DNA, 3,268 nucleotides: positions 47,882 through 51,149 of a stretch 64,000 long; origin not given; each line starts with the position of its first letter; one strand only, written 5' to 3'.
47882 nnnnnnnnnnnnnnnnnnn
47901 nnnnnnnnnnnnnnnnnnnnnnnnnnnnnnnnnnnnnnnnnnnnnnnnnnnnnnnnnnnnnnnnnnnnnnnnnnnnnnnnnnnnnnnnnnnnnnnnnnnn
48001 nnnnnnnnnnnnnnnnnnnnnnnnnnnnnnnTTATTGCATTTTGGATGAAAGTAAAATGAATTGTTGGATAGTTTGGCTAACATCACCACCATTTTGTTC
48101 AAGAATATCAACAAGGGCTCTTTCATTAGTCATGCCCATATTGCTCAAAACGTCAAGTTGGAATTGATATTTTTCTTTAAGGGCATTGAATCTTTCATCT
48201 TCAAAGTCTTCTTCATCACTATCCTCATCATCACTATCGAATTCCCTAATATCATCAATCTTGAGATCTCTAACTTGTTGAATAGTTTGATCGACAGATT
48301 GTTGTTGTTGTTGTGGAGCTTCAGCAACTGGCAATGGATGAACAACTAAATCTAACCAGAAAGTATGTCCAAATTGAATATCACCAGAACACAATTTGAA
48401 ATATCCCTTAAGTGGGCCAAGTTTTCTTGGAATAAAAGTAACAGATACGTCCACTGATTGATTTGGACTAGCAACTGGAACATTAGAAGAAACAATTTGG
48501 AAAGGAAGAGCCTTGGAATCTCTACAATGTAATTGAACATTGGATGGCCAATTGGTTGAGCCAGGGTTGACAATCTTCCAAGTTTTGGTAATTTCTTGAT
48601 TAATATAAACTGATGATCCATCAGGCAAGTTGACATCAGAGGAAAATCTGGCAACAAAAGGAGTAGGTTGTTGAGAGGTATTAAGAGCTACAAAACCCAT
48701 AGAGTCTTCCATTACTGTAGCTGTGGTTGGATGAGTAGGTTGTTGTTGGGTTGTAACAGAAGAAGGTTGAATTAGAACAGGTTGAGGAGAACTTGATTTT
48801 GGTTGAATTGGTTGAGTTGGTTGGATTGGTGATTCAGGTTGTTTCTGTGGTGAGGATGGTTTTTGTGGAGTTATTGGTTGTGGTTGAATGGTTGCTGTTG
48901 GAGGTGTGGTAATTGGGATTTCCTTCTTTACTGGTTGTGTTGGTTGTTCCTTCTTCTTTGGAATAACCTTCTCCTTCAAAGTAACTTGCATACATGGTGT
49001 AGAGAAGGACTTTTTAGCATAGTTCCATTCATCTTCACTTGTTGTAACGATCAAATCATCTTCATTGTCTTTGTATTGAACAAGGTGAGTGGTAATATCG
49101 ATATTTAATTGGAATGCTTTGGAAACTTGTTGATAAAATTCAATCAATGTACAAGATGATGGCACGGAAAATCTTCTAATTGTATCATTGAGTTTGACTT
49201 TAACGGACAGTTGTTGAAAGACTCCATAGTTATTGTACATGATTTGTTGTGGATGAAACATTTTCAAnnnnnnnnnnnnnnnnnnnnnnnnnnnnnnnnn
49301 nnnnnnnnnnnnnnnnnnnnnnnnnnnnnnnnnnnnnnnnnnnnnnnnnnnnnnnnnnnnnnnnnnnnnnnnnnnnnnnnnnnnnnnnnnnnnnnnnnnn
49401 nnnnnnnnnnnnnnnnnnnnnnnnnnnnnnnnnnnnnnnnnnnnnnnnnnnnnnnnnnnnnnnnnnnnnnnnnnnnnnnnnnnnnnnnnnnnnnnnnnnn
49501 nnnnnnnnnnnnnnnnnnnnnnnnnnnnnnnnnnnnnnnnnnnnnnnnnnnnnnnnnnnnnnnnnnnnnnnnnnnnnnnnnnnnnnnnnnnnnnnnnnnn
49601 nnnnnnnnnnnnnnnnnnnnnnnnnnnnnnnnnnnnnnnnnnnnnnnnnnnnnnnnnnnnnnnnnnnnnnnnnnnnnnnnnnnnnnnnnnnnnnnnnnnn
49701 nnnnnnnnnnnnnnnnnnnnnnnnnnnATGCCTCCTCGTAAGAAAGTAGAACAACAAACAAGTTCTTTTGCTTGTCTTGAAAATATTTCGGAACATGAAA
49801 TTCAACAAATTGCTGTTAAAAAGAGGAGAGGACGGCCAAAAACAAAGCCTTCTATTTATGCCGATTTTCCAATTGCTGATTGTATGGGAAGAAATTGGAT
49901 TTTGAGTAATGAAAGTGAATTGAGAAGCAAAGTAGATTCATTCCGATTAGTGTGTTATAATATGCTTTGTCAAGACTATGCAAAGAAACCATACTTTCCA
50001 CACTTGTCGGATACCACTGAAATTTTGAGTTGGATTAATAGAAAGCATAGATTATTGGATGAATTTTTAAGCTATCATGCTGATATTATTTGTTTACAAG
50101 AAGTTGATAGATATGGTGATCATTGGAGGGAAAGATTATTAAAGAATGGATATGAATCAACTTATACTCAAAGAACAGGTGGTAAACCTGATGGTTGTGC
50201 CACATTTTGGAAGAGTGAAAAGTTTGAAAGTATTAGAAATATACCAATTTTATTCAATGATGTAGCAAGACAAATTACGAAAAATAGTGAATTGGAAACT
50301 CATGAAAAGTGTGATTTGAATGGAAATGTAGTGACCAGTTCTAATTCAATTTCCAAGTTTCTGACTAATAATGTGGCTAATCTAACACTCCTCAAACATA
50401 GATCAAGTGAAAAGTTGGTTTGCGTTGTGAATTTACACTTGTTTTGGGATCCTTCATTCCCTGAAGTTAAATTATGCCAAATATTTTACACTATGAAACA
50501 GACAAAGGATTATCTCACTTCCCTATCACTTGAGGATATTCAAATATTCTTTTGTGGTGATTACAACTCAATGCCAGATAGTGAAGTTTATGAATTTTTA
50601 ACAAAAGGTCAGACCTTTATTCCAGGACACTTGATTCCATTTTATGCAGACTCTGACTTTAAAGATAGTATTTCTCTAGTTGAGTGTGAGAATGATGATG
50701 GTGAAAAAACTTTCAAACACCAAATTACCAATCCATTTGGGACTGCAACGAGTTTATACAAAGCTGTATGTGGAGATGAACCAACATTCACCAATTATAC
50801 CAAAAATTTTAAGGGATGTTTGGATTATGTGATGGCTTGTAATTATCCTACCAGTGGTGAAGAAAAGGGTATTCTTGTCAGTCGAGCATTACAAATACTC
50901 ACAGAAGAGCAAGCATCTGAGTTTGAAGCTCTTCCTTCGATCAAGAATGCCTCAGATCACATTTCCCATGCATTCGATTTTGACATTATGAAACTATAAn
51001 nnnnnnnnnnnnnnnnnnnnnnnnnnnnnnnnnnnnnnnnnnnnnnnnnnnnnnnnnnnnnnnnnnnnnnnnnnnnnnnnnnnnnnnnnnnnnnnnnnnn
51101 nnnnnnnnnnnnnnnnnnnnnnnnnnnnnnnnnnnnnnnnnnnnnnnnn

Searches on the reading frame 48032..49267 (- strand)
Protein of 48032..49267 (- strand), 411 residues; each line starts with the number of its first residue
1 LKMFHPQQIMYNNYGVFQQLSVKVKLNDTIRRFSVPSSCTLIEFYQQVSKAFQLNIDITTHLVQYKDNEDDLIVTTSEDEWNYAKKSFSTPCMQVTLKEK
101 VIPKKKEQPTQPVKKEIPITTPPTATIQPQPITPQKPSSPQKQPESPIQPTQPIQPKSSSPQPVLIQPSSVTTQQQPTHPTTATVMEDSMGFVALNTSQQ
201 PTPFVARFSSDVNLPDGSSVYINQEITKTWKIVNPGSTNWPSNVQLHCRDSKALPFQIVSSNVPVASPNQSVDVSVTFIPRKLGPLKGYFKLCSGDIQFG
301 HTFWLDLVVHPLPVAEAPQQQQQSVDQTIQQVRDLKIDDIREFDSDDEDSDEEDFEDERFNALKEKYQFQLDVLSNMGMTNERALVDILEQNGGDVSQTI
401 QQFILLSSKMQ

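Call 34: search_protein_families(library=pfam, proteins=[window:48032-49267:-], max_evalue=0.1)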
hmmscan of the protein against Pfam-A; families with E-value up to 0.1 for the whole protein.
window:48032-49267:- (411 aa): 5 families
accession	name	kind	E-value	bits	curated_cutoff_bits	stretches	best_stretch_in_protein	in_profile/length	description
PF16158.11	N_BRCA1_IG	-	9.8e-19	68.3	28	1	213-309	1-108/108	Ig-like domain from next to BRCA1 gene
PF00564.30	PB1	-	9.1e-08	32.4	23.6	1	20-80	2-61/84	PB1 domain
PF12371.14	TMEM131_like_N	-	0.0019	18.8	28.8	1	243-292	33-82/84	Transmembrane protein 131-like N-terminal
PF22073.2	Cep192_D4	-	0.007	17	35.5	1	219-289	15-89/112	Cep192 domain 4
PF15780.11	ASH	-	0.049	14.2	27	0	219-293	18-89/98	Abnormal spindle-like microcephaly-assoc'd, ASPM-SPD-2-Hydin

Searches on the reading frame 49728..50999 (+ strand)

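Call 34: search_protein_families(library=pfam, proteins=[window:49728-50999:+], max_evalue=0.1)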
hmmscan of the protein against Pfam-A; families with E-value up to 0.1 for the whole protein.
window:49728-50999:+ (423 aa): 1 family
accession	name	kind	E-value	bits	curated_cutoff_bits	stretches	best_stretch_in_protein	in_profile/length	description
PF03372.29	Exo_endo_phos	-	1.9e-16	60.9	24.5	1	97-372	10-204/225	Endonuclease/Exonuclease/phosphatase family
